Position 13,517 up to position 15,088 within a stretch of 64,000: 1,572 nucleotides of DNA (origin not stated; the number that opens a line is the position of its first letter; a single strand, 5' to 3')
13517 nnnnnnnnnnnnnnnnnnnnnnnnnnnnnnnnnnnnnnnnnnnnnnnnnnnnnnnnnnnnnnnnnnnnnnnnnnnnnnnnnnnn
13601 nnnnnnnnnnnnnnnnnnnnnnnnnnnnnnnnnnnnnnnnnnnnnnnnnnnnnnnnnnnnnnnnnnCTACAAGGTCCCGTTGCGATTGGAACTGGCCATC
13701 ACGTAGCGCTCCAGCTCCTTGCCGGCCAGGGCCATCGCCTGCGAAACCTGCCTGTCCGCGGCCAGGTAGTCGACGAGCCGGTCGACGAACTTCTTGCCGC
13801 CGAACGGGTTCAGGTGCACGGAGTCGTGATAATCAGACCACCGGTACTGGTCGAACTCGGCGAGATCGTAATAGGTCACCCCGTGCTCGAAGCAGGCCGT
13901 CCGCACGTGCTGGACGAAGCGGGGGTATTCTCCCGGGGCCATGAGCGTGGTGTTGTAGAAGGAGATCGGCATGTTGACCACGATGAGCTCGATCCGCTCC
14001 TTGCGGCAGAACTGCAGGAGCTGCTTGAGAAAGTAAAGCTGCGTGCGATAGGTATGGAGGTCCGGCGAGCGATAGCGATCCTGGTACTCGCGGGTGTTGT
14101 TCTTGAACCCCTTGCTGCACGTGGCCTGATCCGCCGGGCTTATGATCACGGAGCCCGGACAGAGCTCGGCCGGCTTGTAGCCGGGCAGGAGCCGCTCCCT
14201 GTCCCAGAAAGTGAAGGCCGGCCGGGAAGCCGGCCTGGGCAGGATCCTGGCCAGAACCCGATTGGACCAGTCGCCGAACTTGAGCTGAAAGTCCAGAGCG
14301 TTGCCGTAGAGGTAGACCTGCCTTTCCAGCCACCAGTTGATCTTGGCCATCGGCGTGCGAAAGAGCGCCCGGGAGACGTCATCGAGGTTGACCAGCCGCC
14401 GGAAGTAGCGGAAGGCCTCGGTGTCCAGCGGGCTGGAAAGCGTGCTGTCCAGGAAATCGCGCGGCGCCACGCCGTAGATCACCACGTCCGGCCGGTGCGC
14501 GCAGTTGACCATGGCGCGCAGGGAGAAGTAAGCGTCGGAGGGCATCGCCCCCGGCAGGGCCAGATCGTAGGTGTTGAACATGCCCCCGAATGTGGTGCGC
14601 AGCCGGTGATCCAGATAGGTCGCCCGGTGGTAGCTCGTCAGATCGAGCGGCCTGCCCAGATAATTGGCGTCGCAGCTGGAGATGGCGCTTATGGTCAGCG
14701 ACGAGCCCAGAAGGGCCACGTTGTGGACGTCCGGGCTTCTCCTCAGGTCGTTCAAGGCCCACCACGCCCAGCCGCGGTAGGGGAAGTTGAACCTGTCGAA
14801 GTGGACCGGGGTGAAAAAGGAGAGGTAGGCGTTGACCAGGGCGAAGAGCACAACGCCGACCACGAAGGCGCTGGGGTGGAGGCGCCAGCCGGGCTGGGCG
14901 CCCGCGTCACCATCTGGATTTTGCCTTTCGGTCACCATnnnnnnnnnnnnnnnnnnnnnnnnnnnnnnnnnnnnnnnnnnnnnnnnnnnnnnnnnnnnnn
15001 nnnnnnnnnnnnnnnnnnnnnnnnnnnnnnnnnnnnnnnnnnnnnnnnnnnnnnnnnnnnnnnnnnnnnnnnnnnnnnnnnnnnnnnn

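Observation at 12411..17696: One MBOAT followed by three tandem, diverged SGNH/DltD-like paralogs: candidate multi-acceptor extracytoplasmic O-acylation system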

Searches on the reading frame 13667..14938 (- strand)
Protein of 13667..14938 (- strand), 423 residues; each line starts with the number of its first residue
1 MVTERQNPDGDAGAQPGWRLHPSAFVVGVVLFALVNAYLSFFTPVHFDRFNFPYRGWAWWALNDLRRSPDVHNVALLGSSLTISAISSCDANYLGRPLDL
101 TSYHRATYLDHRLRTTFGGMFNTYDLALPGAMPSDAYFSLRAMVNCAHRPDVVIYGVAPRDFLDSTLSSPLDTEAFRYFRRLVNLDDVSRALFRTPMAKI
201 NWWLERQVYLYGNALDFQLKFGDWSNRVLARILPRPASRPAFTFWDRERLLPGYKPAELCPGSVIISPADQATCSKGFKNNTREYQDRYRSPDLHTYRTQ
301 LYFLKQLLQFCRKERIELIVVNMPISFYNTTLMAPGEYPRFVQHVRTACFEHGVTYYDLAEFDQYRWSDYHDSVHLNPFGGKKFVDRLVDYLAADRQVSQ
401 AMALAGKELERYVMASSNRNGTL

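Call 3: search_protein_families(library=pfam, proteins=[window:13667-14938:-], max_evalue=1)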
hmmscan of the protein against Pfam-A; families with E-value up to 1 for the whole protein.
window:13667-14938:- (423 aa): 3 families
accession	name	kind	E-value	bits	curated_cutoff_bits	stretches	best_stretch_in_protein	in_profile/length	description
PF07611.17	DUF1574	-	0.00012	22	29.1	1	283-378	234-328/342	Protein of unknown function (DUF1574)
PF13472.12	Lipase_GDSL_2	-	0.00017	22.6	32.9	1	303-380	88-175/178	GDSL-like Lipase/Acylhydrolase family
PF04914.18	DltD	-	0.0028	17.5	22.7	1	301-377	255-332/348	DltD protein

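Call 4: search_protein_families(library=ncbifam, proteins=[window:13667-14938:-], max_evalue=1)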
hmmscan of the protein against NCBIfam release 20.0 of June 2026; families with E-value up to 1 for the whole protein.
window:13667-14938:- (423 aa): 1 family
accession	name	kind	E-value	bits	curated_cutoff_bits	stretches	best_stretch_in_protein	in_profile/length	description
TIGR04092.1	LTA_DltD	equivalog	0.002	17.5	150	1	304-377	294-368/383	D-alanyl-lipoteichoic acid biosynthesis protein DltD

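Call 10: find_homologous_proteins(query=window:13667-14938:-, max_evalue=0.001)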
Query window:13667-14938:- (423 aa): 218 proteins with E <= 0.001 among 5498 candidates; the best 120 are listed.
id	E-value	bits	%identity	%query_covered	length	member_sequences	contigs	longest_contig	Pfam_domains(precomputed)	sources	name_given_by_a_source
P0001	3.1e-295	997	100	100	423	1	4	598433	PF27429.1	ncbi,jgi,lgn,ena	-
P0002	5.7e-178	610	63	100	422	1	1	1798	PF27429.1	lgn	-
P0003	1.9e-170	586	61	94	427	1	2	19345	PF27429.1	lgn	-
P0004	2.5e-162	559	56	100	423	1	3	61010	PF27429.1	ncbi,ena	-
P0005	5.4e-162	558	56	100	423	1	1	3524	PF27429.1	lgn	-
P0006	1.3e-161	557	57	93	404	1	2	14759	PF27429.1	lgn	-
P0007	1.0e-159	550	57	95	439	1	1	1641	PF27429.1,PF07611.18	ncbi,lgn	-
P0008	2.0e-159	549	57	95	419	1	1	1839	PF27429.1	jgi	-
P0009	2.5e-158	546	58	90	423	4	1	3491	PF27429.1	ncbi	-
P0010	1.2e-155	537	55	98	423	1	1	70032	PF27429.1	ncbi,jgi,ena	jgi:hypothetical protein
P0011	1.3e-155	537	55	100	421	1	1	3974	PF27429.1,PF07611.18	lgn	-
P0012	1.7e-153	530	56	95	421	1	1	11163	PF27429.1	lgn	-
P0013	3.0e-152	526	53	97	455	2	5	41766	PF27429.1,PF07611.18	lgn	-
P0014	3.8e-152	525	56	96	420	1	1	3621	PF27429.1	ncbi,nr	ncbi:MAG: hypothetical protein HY711_02760 [Candidatus Melainabacteria bacterium]|nr:hypothetical pr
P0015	2.3e-150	520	53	97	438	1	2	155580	PF27429.1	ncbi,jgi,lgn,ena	jgi:hypothetical protein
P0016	1.6e-147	510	54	95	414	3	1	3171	PF27429.1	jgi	jgi:hypothetical protein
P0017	9.8e-147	508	52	100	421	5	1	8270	PF27429.1,PF13472.13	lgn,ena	-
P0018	5.4e-146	505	52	94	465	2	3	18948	PF27429.1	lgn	-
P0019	1.5e-145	504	52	99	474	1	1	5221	PF27429.1,PF07611.18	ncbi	ncbi:MAG TPA: hypothetical protein V6D17_04230 [Candidatus Obscuribacterales bacterium]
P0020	1.1e-143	497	52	94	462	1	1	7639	PF27429.1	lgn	-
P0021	3.6e-143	496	54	93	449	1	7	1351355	PF27429.1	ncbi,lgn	ncbi:MAG TPA: hypothetical protein V6C76_13410 [Drouetiella sp.]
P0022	1.4e-141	491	48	95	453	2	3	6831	PF27429.1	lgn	-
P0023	1.8e-141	490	51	94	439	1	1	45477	PF27429.1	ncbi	-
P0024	2.8e-141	490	52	95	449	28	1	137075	PF27429.1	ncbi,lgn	-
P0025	2.9e-141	490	52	95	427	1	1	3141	PF27429.1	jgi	jgi:hypothetical protein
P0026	6.7e-141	488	52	91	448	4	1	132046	PF27429.1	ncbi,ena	-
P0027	1.6e-140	487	52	95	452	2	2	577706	PF27429.1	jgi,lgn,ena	jgi:hypothetical protein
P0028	2.3e-140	487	51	94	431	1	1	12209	PF27429.1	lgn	-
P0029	3.2e-140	486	53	95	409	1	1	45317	PF27429.1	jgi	jgi:hypothetical protein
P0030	6.8e-140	485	53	92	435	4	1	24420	PF27429.1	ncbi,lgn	-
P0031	2.1e-139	483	52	93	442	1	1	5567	PF27429.1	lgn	-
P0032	2.6e-139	483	53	92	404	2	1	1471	PF27429.1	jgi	-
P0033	3.0e-139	483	52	92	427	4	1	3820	PF27429.1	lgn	-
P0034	5.9e-139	482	52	92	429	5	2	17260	PF27429.1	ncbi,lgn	-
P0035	1.1e-138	481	54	90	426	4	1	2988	PF27429.1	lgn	-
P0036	3.3e-138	479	49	100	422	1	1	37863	PF27429.1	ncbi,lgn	-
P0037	4.2e-138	479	53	93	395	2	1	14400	PF27429.1,PF07611.18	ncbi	-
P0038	7.2e-138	478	49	99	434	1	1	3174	PF27429.1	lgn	-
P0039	3.0e-137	476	50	94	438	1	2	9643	PF27429.1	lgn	-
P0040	2.4e-136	473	51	96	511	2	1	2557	PF27429.1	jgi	jgi:hypothetical protein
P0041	2.5e-136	473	49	91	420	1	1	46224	PF27429.1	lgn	-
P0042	2.8e-136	473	51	95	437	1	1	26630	PF27429.1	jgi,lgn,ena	-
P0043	3.9e-136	473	51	92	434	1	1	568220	PF27429.1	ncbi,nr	ncbi:MAG: hypothetical protein K2W82_01940 [Candidatus Obscuribacterales bacterium]|nr:hypothetical 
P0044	8.4e-136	472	51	89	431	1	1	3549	PF27429.1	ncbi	-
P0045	1.2e-135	471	50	94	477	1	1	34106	PF27429.1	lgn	-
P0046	1.2e-135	471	50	96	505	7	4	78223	PF27429.1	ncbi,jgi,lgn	jgi:hypothetical protein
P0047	3.0e-135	470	52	92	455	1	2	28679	PF27429.1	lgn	-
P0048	3.7e-135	469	51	92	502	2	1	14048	PF27429.1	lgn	-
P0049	3.8e-135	469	51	92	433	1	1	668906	PF27429.1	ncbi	-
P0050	4.9e-135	469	51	92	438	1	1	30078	PF27429.1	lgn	-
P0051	7.6e-135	468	51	92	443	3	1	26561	PF27429.1,PF07611.18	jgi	jgi:hypothetical protein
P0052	1.0e-134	468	51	93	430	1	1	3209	PF27429.1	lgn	-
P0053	1.3e-134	468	49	95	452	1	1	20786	PF27429.1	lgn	-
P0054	1.4e-134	467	51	94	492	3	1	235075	PF27429.1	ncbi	-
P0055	1.5e-134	467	50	96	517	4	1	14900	PF27429.1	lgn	-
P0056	3.4e-134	466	49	97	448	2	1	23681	PF27429.1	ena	-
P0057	4.1e-134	466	50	97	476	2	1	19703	PF27429.1,PF07611.18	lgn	-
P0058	4.4e-134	466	50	93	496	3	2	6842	PF27429.1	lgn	-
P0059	1.7e-133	464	49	96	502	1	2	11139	PF27429.1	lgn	-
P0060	2.4e-133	463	50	95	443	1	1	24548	PF27429.1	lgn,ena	-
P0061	2.7e-133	463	51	91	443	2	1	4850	PF27429.1,PF07611.18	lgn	-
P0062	4.7e-133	463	49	92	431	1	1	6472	PF27429.1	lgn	-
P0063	1.1e-132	461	50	93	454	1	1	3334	PF27429.1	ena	-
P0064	1.7e-132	461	48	94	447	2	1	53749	PF27429.1,PF07611.18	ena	-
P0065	2.7e-132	460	50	92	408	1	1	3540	PF27429.1,PF07611.18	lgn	-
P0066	3.5e-132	460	51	92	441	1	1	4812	PF27429.1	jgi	jgi:hypothetical protein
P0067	3.6e-132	460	47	94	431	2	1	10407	PF27429.1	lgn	-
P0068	6.9e-132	459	46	99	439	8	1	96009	PF27429.1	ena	-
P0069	7.6e-132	459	50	93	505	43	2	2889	PF27429.1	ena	-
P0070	9.9e-132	458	49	92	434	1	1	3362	PF27429.1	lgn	-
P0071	1.1e-131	458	47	94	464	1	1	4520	PF27429.1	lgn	-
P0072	1.9e-131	457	48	95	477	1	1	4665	PF27429.1,PF07611.18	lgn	-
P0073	2.1e-131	457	51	92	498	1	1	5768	PF27429.1,PF07611.18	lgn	-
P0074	2.8e-131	457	51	89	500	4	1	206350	PF27429.1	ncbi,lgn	-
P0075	2.9e-131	457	48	94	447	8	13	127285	PF27429.1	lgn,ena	-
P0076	3.1e-131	457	48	92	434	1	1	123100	PF27429.1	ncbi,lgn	-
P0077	3.2e-131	456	47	93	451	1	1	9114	PF27429.1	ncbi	-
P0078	3.5e-131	456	47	93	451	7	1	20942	PF27429.1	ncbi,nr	ncbi:MAG: hypothetical protein C0469_01995 [Cyanobacteria bacterium DS2.3.42]|nr:hypothetical protei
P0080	4.5e-131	456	48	93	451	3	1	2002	PF27429.1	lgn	-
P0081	5.4e-131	456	48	93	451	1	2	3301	PF27429.1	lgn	-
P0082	5.8e-131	456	49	93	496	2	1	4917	PF27429.1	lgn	-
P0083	6.4e-131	455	49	93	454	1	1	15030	PF27429.1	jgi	jgi:hypothetical protein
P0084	8.7e-131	455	50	92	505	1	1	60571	PF27429.1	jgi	jgi:hypothetical protein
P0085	1.1e-130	455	49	95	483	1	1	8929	PF27429.1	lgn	-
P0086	1.4e-130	454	49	95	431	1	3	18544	PF27429.1,PF07611.18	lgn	-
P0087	1.4e-130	454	50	92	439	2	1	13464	PF27429.1,PF07611.18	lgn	-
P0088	2.2e-130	454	48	92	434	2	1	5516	PF27429.1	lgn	-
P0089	3.9e-130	453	47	99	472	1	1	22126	PF27429.1,PF07611.18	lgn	-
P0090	4.7e-130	453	48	96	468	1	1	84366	PF27429.1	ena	-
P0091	5.0e-130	453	50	91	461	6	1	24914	PF27429.1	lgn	-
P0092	7.1e-130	452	49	96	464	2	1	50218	PF27429.1,PF07611.18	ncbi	-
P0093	7.5e-130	452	48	95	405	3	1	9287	PF27429.1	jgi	jgi:hypothetical protein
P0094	8.4e-130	452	48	92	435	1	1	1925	PF27429.1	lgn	-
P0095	9.1e-130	452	51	92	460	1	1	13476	PF27429.1,PF07611.18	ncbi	-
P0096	1.4e-129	451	47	93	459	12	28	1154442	PF27429.1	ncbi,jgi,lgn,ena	jgi:hypothetical protein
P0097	1.6e-129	451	47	93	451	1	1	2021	PF27429.1,PF07611.18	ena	-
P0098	1.9e-129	451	48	92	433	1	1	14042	PF27429.1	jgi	jgi:hypothetical protein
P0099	2.1e-129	450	51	92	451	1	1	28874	PF27429.1,PF07611.18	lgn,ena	-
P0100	2.7e-129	450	48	92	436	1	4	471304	PF27429.1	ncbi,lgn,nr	ncbi:MAG: hypothetical protein P4L53_15150 [Candidatus Obscuribacterales bacterium]|nr:hypothetical 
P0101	3.1e-129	450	49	92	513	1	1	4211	PF27429.1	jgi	jgi:hypothetical protein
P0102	3.6e-129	450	46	98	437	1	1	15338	PF27429.1,PF07611.18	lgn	-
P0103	3.6e-129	450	50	92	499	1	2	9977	PF27429.1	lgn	-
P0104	7.0e-129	449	48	94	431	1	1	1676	PF27429.1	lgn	-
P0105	7.3e-129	449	47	92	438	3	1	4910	PF27429.1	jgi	jgi:hypothetical protein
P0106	7.5e-129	449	46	97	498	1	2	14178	PF27429.1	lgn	-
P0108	1.2e-128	448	48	94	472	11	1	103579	PF27429.1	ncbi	-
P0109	1.4e-128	448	46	96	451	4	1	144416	PF27429.1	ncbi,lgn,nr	ncbi:MAG: hypothetical protein K2W95_06715 [Candidatus Obscuribacterales bacterium]|nr:hypothetical 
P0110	1.7e-128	448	47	92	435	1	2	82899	PF27429.1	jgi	jgi:hypothetical protein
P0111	3.6e-128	446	48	96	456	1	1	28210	PF27429.1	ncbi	-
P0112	6.3e-128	446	47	94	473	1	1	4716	PF27429.1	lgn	-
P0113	7.0e-128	445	47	92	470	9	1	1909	PF27429.1,PF07611.18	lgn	-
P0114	8.3e-128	445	47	95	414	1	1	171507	PF27429.1,PF07611.18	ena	-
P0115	1.1e-127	445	48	93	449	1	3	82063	PF27429.1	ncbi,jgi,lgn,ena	-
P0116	1.1e-127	445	46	95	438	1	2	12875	PF27429.1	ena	-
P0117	1.6e-127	444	47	93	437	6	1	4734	PF27429.1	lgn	-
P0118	1.8e-127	444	48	94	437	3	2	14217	PF27429.1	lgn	-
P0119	1.8e-127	444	49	93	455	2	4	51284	PF27429.1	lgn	-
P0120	2.2e-127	444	46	97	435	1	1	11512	PF27429.1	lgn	-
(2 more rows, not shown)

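Call 11: find_encoding_contigs(protein=P0001, flank=3000, max_places=4)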
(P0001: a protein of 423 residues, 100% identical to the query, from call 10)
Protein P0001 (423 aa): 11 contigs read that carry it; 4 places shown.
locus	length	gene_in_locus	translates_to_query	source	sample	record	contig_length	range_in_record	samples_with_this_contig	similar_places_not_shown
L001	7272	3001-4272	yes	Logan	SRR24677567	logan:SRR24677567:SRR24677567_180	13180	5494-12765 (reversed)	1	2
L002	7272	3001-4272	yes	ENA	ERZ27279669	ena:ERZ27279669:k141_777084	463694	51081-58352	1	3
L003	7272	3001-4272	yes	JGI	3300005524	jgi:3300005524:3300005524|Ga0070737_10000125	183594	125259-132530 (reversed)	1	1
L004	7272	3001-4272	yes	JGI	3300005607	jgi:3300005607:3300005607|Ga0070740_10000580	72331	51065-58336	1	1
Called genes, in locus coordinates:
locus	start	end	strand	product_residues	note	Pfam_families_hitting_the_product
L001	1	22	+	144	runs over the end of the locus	?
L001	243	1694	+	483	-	PF03062:MBOAT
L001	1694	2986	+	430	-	PF27429:LB_356 (faint)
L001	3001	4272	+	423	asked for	PF27429:LB_356 (faint)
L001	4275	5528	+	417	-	-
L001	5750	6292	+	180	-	PF04981:NMD3 (faint)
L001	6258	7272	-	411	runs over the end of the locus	PF13428:TPR_14 (faint), PF14559:TPR_19 (weak)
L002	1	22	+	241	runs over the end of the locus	PF00072:Response_reg, PF00486:Trans_reg_C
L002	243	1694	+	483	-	PF03062:MBOAT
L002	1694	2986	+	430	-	PF27429:LB_356 (faint)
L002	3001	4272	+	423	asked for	PF27429:LB_356 (faint)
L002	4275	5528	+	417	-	-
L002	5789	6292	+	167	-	PF04981:NMD3 (faint)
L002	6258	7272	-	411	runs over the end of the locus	PF13428:TPR_14 (faint), PF14559:TPR_19 (weak)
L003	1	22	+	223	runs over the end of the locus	PF00072:Response_reg, PF00486:Trans_reg_C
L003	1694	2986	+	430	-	PF27429:LB_356 (faint)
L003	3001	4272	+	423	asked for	PF27429:LB_356 (faint)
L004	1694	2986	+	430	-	PF27429:LB_356 (faint)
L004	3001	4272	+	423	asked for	PF27429:LB_356 (faint)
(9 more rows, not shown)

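Call 13: find_encoding_contigs(protein=P0021, flank=8000, max_places=2)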
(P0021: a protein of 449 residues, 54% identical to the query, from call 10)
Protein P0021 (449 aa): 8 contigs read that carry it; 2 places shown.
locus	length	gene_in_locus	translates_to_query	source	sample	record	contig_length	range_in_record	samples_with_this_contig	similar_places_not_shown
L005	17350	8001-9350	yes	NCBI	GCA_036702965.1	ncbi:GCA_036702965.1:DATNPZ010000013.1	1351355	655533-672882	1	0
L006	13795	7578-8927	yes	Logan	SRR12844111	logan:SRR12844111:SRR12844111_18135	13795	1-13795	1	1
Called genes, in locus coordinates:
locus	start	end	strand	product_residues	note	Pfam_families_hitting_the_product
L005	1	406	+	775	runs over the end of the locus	-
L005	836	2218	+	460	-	PF00009:GTP_EFTU (weak), PF01926:MMR_HSR1, PF02421:FeoB_N, PF00009:GTP_EFTU, PF01926:MMR_HSR1, PF02421:FeoB_N, PF04548:AIG1 (weak), PF14714:KH_dom-like, +4 more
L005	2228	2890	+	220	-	PF02660:G3P_acyltransf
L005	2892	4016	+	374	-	PF00089:Trypsin, PF10459:Peptidase_S46 (faint), PF13365:Trypsin_2, PF17820:PDZ_6 (faint), PF13180:PDZ_2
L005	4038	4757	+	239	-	PF00072:Response_reg, PF00486:Trans_reg_C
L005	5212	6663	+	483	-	PF03062:MBOAT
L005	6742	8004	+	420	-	PF07611:DUF1574 (faint), PF27429:LB_356 (faint)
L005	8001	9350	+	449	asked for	PF27429:LB_356 (faint)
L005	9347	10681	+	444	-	-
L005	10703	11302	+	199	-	PF01253:SUI1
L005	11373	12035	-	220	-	PF00731:AIRC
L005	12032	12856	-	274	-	-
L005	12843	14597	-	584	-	PF01969:Ni_insertion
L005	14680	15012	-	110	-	-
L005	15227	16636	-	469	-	PF13414:TPR_11 (faint), PF07719:TPR_2 (faint), PF13181:TPR_8 (weak), PF13428:TPR_14 (faint), PF14559:TPR_19 (weak)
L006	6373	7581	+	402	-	PF07611:DUF1574 (faint), PF27429:LB_356 (faint)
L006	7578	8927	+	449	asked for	PF27429:LB_356 (faint)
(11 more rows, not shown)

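Call 14: find_encoding_contigs(protein=P0096, flank=8000, max_places=2)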
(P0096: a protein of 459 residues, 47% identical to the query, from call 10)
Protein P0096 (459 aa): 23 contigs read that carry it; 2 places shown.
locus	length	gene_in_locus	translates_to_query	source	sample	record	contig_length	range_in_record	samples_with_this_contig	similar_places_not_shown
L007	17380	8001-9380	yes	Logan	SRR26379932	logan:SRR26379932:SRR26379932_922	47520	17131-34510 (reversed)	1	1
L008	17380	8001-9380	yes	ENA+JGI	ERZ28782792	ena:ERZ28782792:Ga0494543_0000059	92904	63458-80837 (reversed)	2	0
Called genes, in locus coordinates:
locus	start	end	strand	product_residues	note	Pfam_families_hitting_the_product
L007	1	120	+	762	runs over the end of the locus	-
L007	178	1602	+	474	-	PF00009:GTP_EFTU (weak), PF01926:MMR_HSR1, PF02421:FeoB_N, PF00009:GTP_EFTU, PF01926:MMR_HSR1, PF02421:FeoB_N, PF04548:AIG1 (weak), PF14714:KH_dom-like, +4 more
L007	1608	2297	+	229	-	PF02660:G3P_acyltransf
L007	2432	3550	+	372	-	PF00089:Trypsin, PF10459:Peptidase_S46 (faint), PF13365:Trypsin_2, PF13180:PDZ_2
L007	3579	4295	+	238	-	PF00072:Response_reg, PF00486:Trans_reg_C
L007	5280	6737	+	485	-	PF03062:MBOAT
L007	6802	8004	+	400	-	PF07611:DUF1574 (faint), PF27429:LB_356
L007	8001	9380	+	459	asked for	PF27429:LB_356 (faint)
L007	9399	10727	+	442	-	PF27429:LB_356 (faint)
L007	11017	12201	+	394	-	PF08327:AHSA1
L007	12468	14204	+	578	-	PF00587:tRNA-synt_2b, PF04073:tRNA_edit, PF03129:HGTP_anticodon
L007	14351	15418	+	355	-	-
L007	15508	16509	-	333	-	-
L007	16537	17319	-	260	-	-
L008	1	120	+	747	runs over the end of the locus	-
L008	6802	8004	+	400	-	PF07611:DUF1574 (faint), PF27429:LB_356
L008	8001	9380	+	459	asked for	PF27429:LB_356 (faint)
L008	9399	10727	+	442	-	PF27429:LB_356 (faint)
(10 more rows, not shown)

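Call 22: find_related_loci(query=A2, collection=genome_contigs, flank=8000)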
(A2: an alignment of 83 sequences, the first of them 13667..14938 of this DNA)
Query A2 (423 aa) in genome_contigs; peptide patterns used: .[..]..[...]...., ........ (x = any residue, [..] = any of these).
166 stretches matched a pattern; 117 encode a relative of the query (tblastn E <= 1e-3); the best 80 are kept; 80 distinct loci.
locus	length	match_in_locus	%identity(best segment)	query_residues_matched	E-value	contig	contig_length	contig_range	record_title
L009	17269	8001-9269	56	1-423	1e-165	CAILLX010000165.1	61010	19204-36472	uncultured bacterium isolate AlinenLipids_bin-9350 genome assembly, contig: bin-9350:165/243, whole genome shotgun seque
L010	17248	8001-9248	58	1-417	2e-163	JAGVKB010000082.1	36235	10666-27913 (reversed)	MAG: Candidatus Obscuribacterales bacterium isolate SW_5 c_000000017474, whole genome shotgun sequence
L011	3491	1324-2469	58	36-417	3e-164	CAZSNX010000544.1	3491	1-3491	MAG TPA_asm: uncultured Candidatus Obscuribacterales bacterium isolate SRP287453_co1_156 genome assembly, contig: NODE_5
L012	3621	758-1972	56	19-423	1e-160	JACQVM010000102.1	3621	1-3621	MAG: Candidatus Melainabacteria bacterium isolate NC_groundwater_1463_Ag_S-0.65um_47_13 S_p65_S5_coassembly_k141_1465193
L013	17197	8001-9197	54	23-420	8e-153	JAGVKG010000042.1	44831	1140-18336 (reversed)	MAG: Candidatus Obscuribacterales bacterium isolate SW_9 c_000000047653, whole genome shotgun sequence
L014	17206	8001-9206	54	19-420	4e-148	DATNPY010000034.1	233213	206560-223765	MAG TPA_asm: Drouetiella sp. isolate SMAG_U16493 k141_3361, whole genome shotgun sequence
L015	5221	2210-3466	52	3-419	2e-146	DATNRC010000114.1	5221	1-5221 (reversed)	MAG TPA_asm: Candidatus Obscuribacterales bacterium isolate SMAG_U16523 k141_329880, whole genome shotgun sequence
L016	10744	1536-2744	51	19-421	9e-145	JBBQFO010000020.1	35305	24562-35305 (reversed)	MAG: Candidatus Obscuribacterales bacterium isolate Co_metawrap_1026 Cmw_1026_k141_24215903_length_35305_cov_7.9152, who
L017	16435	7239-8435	51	23-419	2e-144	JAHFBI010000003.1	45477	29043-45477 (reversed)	MAG: Candidatus Melainabacteria bacterium isolate nzgw195 NODE_963_length_45478_cov_3.297264, whole genome shotgun seque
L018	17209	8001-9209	51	19-421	4e-144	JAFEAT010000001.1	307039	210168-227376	MAG: Cyanobacteria bacterium SZAS-4 CYAN-TMP-2__1__length-307039, whole genome shotgun sequence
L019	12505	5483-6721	54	11-422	1e-142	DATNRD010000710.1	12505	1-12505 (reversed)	MAG TPA_asm: Candidatus Obscuribacterales bacterium isolate SMAG_U16524 k141_542509, whole genome shotgun sequence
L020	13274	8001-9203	52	23-422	1e-142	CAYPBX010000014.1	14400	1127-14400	MAG TPA_asm: uncultured Candidatus Obscuribacterales bacterium isolate binchicken_co21_458 genome assembly, contig: NODE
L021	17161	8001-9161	53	23-411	3e-142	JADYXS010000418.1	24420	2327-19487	MAG: Candidatus Obscuribacter sp. isolate MP5IB2 169 k99_1508107, whole genome shotgun sequence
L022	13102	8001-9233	51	5-411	4e-141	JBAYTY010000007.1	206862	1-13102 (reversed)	MAG: Candidatus Obscuribacterales bacterium isolate SO_2016_LW3_2 scaffold00079_LW162_2016, whole genome shotgun sequenc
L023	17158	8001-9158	52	36-421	2e-140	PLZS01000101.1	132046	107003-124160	MAG: Candidatus Melainabacteria bacterium isolate palsa_1080 73.20120700_P3D.118_contig_19391, whole genome shotgun sequ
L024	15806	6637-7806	52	31-419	1e-139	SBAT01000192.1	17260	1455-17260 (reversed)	MAG: Chloroflexota bacterium isolate Bin_14_1_1 Ba_contig41763, whole genome shotgun sequence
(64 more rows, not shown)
